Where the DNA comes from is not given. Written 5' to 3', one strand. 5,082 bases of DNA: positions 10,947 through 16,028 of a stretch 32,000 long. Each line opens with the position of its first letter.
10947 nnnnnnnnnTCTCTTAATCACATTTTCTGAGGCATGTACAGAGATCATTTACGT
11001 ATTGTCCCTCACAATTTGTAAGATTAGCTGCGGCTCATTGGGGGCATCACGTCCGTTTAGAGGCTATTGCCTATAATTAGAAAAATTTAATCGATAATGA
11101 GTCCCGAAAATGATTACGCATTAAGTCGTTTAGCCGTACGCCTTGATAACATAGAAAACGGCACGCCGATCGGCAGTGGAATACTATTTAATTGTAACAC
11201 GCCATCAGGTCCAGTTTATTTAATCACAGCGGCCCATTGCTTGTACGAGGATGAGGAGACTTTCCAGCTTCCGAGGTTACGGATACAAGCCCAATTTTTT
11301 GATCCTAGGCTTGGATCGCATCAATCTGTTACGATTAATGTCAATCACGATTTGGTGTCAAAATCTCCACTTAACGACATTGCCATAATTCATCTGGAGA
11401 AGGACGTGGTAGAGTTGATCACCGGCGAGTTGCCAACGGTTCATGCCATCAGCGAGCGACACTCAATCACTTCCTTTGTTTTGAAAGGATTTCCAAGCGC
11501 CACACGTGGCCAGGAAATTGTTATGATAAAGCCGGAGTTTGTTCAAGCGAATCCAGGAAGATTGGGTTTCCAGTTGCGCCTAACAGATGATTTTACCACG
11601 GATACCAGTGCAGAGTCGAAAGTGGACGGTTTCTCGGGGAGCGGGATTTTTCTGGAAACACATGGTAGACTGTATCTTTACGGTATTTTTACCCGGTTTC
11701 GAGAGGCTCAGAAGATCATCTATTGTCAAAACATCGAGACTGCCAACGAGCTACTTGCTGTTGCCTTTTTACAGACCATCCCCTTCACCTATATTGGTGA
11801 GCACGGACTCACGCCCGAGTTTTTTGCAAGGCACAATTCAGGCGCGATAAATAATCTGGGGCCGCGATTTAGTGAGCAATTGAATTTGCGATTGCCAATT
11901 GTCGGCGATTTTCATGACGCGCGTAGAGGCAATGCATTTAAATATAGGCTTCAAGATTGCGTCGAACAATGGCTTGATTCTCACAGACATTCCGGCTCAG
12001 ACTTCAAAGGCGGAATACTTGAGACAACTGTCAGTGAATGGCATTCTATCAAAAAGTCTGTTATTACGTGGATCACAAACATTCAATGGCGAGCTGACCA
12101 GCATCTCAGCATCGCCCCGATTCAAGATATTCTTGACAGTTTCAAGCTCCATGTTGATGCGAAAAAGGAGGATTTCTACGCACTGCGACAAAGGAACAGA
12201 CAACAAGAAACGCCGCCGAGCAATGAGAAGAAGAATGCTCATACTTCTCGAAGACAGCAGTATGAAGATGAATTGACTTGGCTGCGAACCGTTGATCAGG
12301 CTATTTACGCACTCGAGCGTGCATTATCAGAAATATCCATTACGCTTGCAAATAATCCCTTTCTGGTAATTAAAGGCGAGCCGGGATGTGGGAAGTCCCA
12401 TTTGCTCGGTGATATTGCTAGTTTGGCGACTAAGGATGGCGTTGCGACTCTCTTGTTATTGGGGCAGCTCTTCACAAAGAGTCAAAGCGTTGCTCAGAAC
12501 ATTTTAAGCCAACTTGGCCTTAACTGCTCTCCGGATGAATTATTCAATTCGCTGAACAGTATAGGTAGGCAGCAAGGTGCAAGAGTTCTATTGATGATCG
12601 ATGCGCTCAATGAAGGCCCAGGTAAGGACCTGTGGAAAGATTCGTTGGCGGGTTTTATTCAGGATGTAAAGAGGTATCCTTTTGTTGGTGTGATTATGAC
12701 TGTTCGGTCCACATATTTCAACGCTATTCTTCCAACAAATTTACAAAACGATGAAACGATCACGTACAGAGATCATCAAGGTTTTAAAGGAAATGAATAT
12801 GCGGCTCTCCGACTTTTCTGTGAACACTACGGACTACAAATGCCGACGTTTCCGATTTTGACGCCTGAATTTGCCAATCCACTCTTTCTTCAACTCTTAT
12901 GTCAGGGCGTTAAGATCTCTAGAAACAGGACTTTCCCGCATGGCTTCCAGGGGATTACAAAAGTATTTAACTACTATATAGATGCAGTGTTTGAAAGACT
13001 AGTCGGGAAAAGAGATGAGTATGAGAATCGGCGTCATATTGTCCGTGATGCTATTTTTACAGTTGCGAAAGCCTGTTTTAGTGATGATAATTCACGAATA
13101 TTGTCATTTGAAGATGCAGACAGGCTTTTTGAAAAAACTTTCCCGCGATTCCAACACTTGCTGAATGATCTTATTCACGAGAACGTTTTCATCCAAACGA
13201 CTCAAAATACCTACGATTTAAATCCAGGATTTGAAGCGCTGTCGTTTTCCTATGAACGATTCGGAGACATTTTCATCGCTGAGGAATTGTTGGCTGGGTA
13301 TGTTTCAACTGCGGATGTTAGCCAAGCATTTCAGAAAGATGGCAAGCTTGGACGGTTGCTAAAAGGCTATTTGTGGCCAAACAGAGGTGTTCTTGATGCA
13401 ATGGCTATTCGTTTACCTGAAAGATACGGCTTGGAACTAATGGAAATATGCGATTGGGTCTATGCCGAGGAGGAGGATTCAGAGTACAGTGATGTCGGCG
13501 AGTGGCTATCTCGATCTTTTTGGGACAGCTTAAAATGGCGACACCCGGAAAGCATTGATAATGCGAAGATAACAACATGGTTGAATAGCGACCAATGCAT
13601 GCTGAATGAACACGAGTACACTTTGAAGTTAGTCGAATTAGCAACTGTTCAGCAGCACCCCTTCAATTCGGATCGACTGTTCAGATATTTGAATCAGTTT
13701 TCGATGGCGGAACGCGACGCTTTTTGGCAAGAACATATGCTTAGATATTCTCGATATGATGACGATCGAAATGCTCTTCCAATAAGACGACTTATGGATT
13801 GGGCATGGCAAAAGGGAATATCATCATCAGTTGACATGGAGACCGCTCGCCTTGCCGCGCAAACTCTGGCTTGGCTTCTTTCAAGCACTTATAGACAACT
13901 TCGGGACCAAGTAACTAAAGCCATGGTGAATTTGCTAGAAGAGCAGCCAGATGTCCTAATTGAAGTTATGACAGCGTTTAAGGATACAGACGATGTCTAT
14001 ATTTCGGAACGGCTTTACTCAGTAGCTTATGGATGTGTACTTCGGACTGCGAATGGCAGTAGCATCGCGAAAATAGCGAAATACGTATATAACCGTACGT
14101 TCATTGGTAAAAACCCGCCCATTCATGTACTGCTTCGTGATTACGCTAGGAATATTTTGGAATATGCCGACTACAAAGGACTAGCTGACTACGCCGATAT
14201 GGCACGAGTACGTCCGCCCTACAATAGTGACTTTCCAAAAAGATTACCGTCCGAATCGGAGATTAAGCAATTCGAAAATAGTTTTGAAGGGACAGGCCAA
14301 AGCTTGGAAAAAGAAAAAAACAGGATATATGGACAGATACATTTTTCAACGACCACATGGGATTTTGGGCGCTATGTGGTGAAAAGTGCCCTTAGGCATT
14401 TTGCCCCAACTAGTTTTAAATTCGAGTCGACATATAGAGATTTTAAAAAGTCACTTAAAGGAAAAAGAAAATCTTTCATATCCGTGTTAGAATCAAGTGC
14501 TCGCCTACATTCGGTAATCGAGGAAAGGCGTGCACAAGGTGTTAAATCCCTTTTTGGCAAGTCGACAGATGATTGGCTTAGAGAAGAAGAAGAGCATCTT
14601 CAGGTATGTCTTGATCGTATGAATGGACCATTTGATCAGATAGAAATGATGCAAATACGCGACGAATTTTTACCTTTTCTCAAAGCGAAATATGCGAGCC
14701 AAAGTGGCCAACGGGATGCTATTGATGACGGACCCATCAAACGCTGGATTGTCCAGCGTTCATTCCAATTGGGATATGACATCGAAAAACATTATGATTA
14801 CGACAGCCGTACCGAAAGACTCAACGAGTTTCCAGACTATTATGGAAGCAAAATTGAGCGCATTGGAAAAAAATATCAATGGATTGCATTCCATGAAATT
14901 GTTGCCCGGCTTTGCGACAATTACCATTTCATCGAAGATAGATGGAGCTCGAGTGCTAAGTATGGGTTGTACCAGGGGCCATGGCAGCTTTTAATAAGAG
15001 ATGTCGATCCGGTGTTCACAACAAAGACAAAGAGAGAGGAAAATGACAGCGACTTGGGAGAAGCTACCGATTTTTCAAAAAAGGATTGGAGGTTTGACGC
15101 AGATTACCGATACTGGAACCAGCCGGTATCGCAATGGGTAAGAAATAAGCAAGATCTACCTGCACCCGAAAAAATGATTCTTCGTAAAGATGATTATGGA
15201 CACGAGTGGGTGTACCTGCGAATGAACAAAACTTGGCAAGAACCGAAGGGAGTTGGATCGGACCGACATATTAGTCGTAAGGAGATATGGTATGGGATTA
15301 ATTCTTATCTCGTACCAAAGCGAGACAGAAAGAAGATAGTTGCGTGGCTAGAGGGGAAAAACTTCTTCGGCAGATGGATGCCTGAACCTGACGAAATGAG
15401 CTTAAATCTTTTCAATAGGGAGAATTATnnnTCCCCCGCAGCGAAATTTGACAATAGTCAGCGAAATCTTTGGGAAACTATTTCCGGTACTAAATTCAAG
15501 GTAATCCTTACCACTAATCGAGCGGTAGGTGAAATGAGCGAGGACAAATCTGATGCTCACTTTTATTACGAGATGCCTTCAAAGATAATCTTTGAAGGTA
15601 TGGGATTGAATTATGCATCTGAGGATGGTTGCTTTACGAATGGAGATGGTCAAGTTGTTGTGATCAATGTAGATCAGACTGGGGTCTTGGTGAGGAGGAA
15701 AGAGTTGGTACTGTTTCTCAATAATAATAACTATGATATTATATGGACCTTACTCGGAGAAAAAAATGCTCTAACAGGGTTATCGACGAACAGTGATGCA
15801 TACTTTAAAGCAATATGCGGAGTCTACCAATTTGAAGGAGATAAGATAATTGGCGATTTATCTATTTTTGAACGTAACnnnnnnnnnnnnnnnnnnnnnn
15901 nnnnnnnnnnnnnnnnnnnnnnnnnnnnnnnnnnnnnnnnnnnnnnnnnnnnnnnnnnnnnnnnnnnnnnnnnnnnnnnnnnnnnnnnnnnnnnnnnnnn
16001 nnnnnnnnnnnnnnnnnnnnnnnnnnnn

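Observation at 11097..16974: Trypsin-like protease-STAND NTPase giant gene tightly linked to a ComEC-type MBL hydrolase: candidate undescribed immune module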

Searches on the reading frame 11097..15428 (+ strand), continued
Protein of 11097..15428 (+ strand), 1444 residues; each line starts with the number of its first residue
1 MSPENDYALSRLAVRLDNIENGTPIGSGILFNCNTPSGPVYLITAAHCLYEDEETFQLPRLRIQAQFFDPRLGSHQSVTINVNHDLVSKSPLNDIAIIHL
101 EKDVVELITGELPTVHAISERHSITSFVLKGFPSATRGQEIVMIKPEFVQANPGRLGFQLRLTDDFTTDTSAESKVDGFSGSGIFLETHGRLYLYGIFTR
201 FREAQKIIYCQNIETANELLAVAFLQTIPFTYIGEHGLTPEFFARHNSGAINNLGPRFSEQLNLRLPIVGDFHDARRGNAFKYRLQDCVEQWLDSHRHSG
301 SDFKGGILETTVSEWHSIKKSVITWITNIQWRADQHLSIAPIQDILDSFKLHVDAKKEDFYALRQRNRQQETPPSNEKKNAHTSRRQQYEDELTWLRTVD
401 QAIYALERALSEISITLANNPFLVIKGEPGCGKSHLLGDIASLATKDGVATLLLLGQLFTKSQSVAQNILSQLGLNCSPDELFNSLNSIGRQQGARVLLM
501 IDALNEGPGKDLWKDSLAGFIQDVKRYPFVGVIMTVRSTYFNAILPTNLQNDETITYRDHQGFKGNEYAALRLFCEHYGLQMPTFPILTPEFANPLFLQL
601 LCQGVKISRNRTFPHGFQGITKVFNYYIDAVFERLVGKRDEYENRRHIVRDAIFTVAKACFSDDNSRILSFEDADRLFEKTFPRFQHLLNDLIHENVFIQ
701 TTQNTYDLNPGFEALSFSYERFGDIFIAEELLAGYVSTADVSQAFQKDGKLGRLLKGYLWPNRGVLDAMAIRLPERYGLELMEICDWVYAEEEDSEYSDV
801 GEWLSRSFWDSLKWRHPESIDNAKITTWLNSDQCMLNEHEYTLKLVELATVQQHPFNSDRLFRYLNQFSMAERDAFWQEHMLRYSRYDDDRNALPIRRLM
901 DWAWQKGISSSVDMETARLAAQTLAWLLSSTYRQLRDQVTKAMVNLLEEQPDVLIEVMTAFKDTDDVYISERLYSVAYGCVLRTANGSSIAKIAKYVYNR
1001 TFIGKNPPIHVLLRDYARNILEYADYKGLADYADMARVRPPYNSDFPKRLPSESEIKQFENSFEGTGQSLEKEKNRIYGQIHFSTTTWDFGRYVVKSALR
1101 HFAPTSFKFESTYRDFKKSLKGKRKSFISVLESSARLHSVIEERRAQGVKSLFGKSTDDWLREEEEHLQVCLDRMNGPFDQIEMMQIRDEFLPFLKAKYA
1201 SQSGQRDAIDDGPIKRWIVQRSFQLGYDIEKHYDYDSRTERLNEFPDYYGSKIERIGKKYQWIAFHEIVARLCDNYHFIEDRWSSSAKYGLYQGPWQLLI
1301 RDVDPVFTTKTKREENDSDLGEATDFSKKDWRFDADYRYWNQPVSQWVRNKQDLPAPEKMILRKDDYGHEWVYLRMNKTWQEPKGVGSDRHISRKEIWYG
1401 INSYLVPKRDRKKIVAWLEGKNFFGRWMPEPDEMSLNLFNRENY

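Call 34: search_solved_structures(query=window:11097-15428:+, max_evalue=0.001, show_alignments=1)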
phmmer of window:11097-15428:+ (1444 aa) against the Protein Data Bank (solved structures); distinct sequences matched with E-value up to 0.001: 1.
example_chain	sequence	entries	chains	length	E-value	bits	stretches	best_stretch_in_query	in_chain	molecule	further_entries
9o4e_A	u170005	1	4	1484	6.8e-156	523.9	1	238-1444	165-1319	AVAST type 2 anti-phage system protein Avs2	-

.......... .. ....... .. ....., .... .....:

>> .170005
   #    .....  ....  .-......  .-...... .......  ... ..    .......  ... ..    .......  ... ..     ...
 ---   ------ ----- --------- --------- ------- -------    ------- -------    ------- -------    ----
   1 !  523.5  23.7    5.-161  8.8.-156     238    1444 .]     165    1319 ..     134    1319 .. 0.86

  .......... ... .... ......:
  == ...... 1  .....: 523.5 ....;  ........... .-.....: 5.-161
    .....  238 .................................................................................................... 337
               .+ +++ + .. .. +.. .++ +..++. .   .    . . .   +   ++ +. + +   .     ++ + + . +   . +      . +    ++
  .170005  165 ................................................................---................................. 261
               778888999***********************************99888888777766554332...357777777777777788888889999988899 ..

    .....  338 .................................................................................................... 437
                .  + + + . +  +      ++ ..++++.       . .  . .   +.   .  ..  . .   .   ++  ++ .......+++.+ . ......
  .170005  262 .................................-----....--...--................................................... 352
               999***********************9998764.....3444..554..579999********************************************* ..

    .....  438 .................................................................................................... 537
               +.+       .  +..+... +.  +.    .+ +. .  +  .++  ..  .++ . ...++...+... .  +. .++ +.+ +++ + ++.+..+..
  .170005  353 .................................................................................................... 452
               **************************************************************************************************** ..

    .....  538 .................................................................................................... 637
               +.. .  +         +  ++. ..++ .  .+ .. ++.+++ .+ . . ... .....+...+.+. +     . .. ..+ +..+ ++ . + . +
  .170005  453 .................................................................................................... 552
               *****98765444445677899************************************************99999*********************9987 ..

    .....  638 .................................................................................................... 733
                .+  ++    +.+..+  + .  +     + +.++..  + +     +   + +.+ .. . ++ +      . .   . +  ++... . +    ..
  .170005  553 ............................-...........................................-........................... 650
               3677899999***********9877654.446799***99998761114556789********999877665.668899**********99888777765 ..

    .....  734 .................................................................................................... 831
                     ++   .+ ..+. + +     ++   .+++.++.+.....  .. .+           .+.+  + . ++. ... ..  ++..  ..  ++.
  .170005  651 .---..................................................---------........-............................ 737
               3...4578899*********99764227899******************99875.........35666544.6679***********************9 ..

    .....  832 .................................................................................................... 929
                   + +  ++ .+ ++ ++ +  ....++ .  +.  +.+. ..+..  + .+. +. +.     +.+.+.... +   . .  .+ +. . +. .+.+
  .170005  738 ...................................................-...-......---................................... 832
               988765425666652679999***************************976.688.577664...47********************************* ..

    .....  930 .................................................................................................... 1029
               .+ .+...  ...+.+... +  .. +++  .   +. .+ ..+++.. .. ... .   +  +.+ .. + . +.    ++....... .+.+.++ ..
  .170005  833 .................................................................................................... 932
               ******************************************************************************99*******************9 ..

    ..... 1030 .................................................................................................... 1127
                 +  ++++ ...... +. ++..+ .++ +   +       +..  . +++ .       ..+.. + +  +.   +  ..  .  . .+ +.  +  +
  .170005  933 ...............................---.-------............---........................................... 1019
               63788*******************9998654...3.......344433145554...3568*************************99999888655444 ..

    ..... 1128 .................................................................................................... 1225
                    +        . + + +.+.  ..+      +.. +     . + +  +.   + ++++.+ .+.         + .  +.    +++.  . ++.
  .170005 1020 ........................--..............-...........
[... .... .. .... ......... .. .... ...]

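Call 38: find_encoding_contigs(protein=window:11097-15428:+, flank=3000, max_places=6)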
Protein window:11097-15428:+ (1444 aa): no gene with exactly this product is on record in the collection.

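Call 57: find_encoding_contigs(protein=P0242, flank=6000, max_places=4)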
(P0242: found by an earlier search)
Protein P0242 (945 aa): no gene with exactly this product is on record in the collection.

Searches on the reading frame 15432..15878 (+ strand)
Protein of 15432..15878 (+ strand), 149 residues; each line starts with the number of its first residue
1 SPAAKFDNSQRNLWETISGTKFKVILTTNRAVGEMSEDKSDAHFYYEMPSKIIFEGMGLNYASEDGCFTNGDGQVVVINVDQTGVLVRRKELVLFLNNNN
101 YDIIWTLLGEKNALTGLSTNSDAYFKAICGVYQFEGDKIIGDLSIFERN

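Call 6: search_protein_families(library=pfam, proteins=[window:15432-15878:+], max_evalue=0.01)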
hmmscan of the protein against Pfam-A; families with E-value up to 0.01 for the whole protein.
window:15432-15878:+ (149 aa): 0 families

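Call 7: search_protein_families(library=padloc, proteins=[window:15432-15878:+], max_evalue=0.01)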
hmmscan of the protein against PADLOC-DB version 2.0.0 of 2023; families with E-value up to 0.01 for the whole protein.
window:15432-15878:+ (149 aa): 4 families
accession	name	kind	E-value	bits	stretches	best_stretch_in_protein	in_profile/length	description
PDLC02163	Avs2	-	3.2e-48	162.2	1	1-148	1429-1575/1576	-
PDLC02165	Avs2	-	1.3e-42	143.7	1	6-148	1234-1374/1375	-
PDLC02162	Avs2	-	1.5e-20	70.9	1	16-146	1242-1373/1379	-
PDLC02164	Avs2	-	1.7e-18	63.9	1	8-146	1348-1495/1504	-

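Call 9: search_protein_families(library=ncbifam, proteins=[window:15432-15878:+], max_evalue=0.01)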
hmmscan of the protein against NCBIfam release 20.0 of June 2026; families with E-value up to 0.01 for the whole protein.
window:15432-15878:+ (149 aa): 1 family
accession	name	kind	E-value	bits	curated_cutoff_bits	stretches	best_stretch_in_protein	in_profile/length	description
NF041813.1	Avs2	equivalog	8.8e-34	116.7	1000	1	1-141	1164-1317/1317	AVAST type 2 anti-phage system protein Avs2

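Call 49: search_solved_structures(query=window:15432-15878:+, max_evalue=1, show_alignments=1)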
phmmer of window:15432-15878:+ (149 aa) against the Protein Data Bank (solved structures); distinct sequences matched with E-value up to 1: 6.
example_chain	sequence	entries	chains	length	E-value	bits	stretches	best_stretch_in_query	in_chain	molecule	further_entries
9o4e_A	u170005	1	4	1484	4.4e-10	42.7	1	18-142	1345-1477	AVAST type 2 anti-phage system protein Avs2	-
3pva_A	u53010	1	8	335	0.13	15.3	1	67-104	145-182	PROTEIN (PENICILLIN V ACYLASE)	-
2z71_A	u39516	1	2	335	0.13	15.3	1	67-104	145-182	Penicillin acylase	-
2iwm_A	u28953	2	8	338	0.13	15.3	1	67-104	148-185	PENICILLIN ACYLASE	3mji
2pva_A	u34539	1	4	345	0.13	15.2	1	67-104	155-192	PENICILLIN V ACYLASE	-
8idv_B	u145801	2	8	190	0.8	12.7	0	85-139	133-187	Cell filamentation protein Fic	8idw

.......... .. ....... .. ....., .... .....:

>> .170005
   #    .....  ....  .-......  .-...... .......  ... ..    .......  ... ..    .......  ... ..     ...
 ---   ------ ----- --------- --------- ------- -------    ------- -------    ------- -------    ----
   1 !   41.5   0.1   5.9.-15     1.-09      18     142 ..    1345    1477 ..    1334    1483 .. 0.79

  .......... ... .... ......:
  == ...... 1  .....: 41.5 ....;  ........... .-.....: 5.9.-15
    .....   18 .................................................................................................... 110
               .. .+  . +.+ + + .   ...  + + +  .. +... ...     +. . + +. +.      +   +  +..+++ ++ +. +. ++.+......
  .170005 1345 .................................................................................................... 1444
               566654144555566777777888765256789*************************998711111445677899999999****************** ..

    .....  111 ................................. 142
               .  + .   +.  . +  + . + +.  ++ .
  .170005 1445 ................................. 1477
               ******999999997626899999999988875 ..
